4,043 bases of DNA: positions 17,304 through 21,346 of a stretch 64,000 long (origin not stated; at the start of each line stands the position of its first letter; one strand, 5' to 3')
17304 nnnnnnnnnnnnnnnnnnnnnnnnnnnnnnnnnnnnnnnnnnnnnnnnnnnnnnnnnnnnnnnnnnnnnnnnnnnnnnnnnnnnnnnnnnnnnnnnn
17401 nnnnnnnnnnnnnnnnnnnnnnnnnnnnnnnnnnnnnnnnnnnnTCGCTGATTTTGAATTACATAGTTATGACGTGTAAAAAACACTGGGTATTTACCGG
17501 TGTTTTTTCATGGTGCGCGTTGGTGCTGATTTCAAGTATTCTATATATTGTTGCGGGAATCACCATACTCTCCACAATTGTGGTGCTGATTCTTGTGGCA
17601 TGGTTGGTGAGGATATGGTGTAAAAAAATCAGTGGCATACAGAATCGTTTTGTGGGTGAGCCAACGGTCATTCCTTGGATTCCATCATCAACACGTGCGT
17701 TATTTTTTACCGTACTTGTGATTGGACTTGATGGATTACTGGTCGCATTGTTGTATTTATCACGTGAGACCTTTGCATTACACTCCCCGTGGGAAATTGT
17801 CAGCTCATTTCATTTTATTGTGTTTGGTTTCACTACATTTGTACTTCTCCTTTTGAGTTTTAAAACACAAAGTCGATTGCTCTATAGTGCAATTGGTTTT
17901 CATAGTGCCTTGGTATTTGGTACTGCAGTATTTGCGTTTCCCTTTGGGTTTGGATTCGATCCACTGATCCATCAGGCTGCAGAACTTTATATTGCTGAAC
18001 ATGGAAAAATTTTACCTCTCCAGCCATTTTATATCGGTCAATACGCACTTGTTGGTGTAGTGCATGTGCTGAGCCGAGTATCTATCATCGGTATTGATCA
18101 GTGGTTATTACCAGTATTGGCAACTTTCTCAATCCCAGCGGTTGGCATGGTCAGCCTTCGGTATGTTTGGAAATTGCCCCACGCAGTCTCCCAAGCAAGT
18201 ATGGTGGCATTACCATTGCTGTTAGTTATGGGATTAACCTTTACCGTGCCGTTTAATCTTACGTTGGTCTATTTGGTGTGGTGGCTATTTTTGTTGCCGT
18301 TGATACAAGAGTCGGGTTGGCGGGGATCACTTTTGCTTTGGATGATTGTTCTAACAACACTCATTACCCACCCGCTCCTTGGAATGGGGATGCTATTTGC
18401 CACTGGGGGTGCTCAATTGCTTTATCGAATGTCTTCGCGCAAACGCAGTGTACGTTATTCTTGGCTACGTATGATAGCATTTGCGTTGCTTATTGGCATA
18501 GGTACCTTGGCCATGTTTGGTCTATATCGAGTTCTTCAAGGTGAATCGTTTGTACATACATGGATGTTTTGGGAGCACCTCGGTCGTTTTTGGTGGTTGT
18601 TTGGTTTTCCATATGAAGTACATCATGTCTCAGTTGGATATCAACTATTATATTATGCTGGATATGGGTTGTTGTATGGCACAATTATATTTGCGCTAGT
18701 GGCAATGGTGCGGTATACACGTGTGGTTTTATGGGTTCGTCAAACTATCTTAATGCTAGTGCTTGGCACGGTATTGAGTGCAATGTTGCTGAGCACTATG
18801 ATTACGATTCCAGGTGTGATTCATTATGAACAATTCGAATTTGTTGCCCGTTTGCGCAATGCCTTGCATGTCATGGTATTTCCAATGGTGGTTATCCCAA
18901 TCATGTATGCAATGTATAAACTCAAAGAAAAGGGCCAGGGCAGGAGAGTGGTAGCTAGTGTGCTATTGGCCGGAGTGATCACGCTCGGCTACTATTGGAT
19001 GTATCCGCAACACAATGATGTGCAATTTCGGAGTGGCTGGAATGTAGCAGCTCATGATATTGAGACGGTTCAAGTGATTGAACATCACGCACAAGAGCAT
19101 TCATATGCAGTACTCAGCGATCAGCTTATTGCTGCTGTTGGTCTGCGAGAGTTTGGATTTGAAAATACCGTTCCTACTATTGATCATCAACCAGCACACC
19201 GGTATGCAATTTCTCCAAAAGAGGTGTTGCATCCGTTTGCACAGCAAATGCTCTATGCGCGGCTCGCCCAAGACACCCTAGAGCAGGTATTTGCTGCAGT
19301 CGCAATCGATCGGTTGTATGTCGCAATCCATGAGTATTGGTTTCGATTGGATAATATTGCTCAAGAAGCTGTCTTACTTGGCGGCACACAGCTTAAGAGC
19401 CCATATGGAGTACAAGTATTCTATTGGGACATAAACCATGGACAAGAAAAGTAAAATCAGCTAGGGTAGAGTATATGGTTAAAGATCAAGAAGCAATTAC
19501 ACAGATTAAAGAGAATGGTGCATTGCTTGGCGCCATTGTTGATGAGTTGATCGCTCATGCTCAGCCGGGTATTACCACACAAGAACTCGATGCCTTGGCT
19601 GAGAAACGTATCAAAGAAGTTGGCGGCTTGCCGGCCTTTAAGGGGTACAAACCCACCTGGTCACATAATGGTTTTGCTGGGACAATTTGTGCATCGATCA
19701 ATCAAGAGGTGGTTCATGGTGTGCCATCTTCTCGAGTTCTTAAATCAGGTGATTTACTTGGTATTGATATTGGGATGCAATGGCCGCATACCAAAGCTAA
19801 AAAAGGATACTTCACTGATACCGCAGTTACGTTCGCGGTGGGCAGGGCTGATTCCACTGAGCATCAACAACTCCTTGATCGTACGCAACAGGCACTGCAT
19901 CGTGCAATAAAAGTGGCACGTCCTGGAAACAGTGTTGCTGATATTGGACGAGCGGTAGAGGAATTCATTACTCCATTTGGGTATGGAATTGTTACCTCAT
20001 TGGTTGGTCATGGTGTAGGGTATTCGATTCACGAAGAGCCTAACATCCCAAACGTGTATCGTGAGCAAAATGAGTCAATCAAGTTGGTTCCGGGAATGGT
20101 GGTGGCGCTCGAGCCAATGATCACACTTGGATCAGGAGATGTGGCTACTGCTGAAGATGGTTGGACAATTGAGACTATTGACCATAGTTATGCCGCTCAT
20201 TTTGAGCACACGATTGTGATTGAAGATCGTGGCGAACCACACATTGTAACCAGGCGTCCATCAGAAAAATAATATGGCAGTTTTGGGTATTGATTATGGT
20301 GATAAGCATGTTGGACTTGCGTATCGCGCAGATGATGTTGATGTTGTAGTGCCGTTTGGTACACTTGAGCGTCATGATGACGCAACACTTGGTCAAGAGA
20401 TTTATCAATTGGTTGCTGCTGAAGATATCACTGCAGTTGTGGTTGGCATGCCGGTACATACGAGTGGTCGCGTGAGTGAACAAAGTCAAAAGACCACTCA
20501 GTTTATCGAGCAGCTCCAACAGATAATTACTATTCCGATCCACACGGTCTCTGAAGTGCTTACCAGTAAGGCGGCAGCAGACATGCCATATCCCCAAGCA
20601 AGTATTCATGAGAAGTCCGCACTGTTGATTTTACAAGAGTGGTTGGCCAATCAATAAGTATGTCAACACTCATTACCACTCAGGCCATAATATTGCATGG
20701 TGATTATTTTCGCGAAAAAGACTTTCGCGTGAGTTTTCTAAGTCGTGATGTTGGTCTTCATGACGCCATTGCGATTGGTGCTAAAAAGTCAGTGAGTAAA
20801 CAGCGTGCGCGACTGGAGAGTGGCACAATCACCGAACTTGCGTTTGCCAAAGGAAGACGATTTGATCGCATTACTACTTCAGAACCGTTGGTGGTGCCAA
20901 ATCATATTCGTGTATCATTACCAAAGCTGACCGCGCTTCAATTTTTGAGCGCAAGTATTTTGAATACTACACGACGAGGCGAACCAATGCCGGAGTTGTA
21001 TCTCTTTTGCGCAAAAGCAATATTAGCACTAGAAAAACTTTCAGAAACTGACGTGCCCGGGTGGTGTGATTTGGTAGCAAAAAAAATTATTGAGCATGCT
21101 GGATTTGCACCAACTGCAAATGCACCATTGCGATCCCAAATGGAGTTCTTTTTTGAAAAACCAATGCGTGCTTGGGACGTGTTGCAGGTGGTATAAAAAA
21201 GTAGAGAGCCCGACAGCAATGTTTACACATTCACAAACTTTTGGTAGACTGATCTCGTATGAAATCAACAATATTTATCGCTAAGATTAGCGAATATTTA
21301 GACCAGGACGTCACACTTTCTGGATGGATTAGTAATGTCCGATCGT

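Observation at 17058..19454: TPGY[DE] pentapeptide-repeat protein plus a 666-aa polytopic membrane protein inserted between adk and map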

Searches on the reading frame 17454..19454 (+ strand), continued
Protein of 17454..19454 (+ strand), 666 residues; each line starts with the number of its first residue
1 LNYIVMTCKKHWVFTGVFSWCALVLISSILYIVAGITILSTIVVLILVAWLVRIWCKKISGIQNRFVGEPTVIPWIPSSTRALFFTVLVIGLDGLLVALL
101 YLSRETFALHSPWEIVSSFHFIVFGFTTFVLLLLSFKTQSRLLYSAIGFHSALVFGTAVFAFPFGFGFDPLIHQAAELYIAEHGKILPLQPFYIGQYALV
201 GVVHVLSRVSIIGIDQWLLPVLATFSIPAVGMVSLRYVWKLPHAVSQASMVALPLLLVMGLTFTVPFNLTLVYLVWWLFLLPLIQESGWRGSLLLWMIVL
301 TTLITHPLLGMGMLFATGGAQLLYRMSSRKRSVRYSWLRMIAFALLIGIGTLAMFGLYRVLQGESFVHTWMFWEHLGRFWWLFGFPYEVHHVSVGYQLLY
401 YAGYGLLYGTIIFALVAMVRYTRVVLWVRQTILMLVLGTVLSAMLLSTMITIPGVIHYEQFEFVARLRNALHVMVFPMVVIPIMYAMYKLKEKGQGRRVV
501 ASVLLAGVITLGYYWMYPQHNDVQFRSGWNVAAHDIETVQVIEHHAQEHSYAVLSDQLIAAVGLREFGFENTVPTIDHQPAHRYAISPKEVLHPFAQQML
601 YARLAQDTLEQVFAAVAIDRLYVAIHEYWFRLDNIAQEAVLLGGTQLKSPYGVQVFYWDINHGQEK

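Call 81: find_encoding_contigs(protein=P0196, flank=3500, max_places=1)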
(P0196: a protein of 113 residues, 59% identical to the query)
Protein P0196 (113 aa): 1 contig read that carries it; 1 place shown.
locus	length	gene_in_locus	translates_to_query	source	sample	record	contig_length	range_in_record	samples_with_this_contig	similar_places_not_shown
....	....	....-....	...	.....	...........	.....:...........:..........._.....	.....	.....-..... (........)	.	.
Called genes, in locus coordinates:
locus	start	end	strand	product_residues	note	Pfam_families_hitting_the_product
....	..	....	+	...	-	-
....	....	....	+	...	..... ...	-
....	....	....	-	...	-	-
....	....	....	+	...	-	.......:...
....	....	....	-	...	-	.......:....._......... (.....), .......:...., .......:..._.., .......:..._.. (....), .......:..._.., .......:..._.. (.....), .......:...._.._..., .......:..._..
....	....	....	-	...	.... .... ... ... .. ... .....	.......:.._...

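Call 82: find_encoding_contigs(protein=P0201, flank=3500, max_places=1)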
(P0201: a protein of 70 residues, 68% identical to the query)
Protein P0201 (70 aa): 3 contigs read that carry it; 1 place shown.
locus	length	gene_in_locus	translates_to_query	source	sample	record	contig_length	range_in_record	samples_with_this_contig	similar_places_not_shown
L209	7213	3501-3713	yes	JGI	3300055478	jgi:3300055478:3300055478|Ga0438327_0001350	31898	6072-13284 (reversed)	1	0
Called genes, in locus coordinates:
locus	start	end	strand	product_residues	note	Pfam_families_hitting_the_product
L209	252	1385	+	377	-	PF07728:AAA_5 (faint), PF05621:TniB (faint), PF13191:AAA_16 (weak), PF23569:NBD_SMAX1 (weak), PF13401:AAA_22 (faint), PF00004:AAA, PF17871:AAA_lid_9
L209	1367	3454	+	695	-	-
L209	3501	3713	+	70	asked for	-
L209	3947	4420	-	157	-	-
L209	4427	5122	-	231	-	PF00696:AA_kinase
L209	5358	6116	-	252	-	PF14023:Bestrophin-like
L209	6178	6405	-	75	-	PF02609:Exonuc_VII_S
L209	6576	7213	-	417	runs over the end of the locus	PF13742:tRNA_anti_2, PF01336:tRNA_anti-codon (weak), PF02601:Exonuc_VII_L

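Call 83: find_encoding_contigs(protein=P0202, flank=3500, max_places=1)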
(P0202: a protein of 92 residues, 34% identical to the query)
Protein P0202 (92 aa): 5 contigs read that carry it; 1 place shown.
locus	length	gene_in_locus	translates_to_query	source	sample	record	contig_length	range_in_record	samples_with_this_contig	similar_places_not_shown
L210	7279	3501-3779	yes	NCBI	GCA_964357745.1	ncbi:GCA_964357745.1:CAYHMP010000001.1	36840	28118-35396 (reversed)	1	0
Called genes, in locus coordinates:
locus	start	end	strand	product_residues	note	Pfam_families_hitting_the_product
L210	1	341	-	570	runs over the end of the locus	-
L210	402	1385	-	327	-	PF13191:AAA_16 (weak), PF23569:NBD_SMAX1 (weak), PF00004:AAA, PF17871:AAA_lid_9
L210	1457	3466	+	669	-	-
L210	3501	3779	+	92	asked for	-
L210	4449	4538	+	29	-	-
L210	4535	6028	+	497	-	PF02789:Peptidase_M17_N, PF00883:Peptidase_M17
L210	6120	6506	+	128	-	-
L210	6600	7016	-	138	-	-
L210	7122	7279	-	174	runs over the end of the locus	PF00578:AhpC-TSA, PF08534:Redoxin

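Call 84: find_encoding_contigs(protein=P0183, flank=3500, max_places=1)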
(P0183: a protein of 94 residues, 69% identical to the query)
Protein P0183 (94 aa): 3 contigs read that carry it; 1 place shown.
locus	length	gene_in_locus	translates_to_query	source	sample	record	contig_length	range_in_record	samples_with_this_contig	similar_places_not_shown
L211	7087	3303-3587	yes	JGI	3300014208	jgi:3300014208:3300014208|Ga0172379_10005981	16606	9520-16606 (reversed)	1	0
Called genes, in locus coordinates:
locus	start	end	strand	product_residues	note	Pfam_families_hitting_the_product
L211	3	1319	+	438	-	?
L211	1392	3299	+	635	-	-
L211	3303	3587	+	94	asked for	-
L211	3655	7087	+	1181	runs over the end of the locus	PF02811:PHP, PF07733:DNA_pol3_alpha, PF17657:DNA_pol3_finger, PF14579:HHH_6, PF01336:tRNA_anti-codon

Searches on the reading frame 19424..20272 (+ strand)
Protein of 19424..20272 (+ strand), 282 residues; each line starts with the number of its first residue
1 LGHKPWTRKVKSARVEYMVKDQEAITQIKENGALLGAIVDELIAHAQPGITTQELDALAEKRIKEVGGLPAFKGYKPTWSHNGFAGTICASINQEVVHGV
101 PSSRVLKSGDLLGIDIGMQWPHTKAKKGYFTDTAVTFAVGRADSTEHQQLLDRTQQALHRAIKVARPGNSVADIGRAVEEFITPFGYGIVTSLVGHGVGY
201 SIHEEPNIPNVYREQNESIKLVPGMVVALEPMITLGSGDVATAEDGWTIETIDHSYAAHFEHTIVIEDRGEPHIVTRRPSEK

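Call 3: search_protein_families(library=pfam, proteins=[window:19424-20272:+], max_evalue=1)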
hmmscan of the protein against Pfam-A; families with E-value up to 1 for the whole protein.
window:19424-20272:+ (282 aa): 1 family
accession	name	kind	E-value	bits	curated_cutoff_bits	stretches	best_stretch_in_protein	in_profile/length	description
PF00557.29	Peptidase_M24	-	1.6e-46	159.2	23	1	27-267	2-207/208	Metallopeptidase family M24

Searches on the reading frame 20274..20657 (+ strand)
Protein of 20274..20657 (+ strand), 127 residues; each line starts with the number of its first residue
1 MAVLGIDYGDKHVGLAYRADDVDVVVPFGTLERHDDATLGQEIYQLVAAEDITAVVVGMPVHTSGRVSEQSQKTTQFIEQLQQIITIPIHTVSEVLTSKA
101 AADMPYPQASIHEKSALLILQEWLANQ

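Call 62: search_protein_families(library=pfam, proteins=[window:20274-20657:+], max_evalue=0.001)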
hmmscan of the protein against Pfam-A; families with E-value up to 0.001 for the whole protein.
window:20274-20657:+ (127 aa): 1 family
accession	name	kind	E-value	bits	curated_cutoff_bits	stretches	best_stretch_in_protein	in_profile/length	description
PF03652.20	RuvX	-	1.3e-24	87.5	29.2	1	1-125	1-133/134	Holliday junction resolvase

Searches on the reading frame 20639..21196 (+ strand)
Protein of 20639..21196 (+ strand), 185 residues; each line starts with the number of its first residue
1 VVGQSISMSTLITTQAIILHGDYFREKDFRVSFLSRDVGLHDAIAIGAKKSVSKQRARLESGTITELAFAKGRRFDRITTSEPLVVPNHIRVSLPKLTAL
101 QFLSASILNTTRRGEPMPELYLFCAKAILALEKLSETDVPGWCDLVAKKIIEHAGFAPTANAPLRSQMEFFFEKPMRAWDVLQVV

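Call 62: search_protein_families(library=pfam, proteins=[window:20639-21196:+], max_evalue=0.001)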
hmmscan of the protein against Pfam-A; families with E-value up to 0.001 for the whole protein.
window:20639-21196:+ (185 aa): 1 family
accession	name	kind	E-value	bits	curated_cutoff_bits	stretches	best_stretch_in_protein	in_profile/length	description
PF11967.14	RecO_N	-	1.2e-12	48.1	27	1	8-83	1-76/80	Recombination protein O N terminal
